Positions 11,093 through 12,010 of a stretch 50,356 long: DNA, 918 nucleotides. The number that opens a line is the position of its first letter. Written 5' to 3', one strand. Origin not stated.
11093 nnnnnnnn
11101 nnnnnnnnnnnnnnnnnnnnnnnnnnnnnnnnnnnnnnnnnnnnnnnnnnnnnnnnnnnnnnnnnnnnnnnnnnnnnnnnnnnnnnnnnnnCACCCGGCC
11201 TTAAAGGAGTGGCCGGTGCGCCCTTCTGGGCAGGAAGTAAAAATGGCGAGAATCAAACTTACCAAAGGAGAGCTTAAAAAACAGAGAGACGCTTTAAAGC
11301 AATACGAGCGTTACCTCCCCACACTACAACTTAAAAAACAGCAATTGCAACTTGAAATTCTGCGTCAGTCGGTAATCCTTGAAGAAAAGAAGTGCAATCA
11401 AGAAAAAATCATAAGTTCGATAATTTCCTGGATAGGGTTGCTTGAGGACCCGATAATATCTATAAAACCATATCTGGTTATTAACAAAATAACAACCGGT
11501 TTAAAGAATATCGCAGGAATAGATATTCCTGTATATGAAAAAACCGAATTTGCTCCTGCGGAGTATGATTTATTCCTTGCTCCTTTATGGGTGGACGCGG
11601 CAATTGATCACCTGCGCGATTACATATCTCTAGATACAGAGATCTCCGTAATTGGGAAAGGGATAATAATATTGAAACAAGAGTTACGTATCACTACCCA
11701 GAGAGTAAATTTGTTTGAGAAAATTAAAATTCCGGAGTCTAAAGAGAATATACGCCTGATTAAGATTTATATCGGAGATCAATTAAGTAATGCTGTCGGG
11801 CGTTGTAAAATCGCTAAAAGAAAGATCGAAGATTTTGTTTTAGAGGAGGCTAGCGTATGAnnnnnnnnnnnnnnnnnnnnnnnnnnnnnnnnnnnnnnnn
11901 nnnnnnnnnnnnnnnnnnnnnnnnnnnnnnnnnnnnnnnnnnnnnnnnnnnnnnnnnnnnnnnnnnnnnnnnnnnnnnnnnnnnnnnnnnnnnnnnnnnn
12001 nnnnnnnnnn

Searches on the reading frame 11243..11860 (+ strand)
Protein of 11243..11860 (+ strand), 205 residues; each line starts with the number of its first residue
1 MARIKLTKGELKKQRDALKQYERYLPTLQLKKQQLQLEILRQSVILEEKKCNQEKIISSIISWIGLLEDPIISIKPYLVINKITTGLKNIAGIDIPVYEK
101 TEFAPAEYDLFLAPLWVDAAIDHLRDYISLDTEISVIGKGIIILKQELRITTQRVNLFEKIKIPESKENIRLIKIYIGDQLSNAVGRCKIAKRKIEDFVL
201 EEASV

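Call 10: search_protein_families(library=pfam, proteins=[window:11243-11860:+])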
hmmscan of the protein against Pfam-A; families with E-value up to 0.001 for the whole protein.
window:11243-11860:+ (205 aa): 1 family
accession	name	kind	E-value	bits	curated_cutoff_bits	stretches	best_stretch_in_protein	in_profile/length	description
PF01813.22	ATP-synt_D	-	1.2e-32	113.8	25.7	1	10-193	1-196/196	ATP synthase subunit D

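Call 38: find_related_loci(query=window:11243-11860:+, collection=metagenome_contigs, flank=10000)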
Query window:11243-11860:+ (205 aa) in metagenome_contigs; peptide patterns used: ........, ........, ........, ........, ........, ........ (x = any residue, [..] = any of these).
600 stretches matched a pattern (row limit reached: there are more); 463 encode a relative of the query (tblastn E <= 1e-3); the best 80 are kept; 80 distinct loci.
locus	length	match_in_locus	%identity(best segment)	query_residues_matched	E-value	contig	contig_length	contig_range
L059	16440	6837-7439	88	1-201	3e-106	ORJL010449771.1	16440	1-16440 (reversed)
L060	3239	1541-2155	85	1-205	9e-106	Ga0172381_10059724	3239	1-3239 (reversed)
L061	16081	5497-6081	87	1-195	3e-102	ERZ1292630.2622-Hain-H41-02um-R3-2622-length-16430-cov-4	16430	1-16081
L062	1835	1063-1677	63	1-205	5e-90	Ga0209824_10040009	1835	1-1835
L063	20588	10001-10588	66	1-196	4e-85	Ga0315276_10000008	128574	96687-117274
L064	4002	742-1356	67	1-205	1e-83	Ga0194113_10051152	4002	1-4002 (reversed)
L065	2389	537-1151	61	1-205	1e-84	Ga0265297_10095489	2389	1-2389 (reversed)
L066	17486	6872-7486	61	1-205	2e-82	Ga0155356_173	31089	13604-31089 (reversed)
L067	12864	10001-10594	64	1-198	2e-82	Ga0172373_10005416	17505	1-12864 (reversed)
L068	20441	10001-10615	63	1-205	3e-82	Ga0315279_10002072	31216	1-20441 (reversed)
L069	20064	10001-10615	63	1-205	3e-82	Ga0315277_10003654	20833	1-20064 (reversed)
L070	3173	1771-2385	63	1-205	6e-83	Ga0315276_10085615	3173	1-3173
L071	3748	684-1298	68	1-205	1e-81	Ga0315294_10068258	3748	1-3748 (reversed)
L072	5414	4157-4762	60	1-202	4e-81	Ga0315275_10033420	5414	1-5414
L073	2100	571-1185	60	1-205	2e-83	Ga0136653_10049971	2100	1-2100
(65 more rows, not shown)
